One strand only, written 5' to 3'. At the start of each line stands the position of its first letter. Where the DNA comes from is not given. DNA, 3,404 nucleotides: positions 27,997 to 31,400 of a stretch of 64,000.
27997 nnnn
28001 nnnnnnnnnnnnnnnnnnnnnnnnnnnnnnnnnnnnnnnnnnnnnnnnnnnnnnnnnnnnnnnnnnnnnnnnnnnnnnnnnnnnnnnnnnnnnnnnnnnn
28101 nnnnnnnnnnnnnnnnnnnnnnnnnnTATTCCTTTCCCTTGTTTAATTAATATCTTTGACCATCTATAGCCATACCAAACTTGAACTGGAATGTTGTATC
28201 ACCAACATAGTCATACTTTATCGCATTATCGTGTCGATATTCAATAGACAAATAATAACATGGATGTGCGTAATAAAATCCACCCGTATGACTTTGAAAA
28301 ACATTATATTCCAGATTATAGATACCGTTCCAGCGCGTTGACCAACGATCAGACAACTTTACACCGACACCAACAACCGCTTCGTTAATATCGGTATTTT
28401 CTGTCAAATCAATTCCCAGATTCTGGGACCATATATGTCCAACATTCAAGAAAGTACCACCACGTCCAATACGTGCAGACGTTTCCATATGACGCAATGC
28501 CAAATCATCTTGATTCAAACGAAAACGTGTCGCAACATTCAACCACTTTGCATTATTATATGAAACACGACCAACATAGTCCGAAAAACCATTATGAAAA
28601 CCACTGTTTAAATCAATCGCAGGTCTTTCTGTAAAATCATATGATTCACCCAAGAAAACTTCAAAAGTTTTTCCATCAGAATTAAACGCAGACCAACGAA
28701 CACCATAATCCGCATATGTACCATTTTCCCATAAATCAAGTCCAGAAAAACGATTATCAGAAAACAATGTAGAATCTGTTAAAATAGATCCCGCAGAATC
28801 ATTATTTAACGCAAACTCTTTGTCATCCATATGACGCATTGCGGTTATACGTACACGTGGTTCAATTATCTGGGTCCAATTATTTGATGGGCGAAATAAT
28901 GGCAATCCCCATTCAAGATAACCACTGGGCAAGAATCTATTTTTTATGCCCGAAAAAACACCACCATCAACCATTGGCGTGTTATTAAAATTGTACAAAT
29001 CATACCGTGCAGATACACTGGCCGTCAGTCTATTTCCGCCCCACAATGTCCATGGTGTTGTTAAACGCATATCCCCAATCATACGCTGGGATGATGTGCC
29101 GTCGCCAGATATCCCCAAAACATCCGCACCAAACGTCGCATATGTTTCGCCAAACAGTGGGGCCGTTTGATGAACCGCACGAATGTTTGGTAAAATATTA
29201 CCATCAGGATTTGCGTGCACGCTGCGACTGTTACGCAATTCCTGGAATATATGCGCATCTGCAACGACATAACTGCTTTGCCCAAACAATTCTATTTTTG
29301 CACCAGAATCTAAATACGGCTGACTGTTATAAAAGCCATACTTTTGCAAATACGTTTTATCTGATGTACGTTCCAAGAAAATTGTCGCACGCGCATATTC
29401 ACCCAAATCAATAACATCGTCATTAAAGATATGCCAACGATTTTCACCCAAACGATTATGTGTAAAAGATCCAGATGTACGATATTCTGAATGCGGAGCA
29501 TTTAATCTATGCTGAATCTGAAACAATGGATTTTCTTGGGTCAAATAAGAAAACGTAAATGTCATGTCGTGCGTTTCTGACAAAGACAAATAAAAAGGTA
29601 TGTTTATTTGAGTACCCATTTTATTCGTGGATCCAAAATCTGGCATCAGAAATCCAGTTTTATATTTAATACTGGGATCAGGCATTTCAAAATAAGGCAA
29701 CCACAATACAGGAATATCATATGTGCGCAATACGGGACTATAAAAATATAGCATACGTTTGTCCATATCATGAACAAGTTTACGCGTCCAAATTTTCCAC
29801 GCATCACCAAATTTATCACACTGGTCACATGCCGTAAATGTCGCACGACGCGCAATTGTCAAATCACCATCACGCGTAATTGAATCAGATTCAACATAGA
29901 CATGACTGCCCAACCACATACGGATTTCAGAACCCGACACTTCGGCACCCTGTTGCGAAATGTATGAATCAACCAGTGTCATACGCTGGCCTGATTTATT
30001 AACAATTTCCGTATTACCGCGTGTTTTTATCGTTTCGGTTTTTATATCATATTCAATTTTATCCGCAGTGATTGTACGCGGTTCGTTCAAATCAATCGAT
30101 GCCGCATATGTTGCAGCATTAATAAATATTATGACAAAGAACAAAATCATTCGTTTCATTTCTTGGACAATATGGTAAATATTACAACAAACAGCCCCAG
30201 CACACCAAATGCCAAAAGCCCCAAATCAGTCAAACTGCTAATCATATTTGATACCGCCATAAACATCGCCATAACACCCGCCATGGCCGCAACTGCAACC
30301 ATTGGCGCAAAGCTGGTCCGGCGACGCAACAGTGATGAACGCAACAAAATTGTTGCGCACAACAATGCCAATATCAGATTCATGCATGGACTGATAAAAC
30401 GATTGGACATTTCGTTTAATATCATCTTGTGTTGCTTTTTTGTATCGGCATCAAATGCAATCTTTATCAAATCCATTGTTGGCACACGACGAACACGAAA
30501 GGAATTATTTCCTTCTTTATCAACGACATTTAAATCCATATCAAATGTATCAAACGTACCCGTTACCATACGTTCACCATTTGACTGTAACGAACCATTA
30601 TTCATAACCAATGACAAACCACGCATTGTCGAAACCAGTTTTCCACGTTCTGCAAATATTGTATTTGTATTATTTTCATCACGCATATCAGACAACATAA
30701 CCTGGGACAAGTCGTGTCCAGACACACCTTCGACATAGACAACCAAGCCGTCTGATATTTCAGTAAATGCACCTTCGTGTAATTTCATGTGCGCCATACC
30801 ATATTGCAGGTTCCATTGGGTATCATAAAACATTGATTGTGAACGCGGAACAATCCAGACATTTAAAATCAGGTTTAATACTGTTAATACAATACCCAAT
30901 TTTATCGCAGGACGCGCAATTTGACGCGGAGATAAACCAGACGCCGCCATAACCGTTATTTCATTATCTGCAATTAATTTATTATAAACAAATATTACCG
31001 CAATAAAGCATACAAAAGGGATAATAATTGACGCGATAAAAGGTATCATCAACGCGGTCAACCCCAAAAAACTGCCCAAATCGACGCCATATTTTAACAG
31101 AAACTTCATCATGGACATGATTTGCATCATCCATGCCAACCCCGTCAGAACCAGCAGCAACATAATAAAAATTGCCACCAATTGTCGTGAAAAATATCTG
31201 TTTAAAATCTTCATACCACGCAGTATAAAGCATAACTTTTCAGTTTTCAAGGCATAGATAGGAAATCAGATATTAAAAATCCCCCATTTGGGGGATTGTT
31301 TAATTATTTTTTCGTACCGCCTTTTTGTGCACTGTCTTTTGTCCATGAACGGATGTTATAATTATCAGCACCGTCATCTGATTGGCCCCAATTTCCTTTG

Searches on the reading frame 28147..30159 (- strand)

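Call 56: search_protein_families(library=pfam, proteins=[window:28147-30159:-], max_evalue=0.00001)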
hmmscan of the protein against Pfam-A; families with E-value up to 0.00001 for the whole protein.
window:28147-30159:- (670 aa): 1 family
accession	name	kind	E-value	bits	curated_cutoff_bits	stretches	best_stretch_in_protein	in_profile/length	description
PF04453.20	LptD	-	4.7e-42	145.1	22.4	1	240-606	2-384/384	LPS transport system D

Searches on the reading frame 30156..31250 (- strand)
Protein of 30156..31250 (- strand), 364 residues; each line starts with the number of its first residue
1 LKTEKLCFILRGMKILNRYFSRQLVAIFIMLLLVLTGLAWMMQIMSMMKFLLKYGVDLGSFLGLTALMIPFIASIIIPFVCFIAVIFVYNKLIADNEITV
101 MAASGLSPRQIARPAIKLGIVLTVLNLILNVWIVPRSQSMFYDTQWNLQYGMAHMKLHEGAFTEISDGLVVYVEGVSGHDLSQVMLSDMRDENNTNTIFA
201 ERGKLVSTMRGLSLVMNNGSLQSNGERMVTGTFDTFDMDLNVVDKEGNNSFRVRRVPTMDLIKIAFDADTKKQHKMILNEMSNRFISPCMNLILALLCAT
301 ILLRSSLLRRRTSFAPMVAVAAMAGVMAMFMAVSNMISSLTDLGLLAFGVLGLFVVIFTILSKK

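Call 56: search_protein_families(library=pfam, proteins=[window:30156-31250:-], max_evalue=0.00001)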
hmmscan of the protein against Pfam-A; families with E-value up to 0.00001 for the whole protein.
window:30156-31250:- (364 aa): 1 family
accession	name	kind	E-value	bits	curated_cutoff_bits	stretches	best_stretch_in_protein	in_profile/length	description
PF03739.19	LptF_LptG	-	1.5e-55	189.1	27.9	1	18-359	1-345/353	Lipopolysaccharide export system permease LptF/LptG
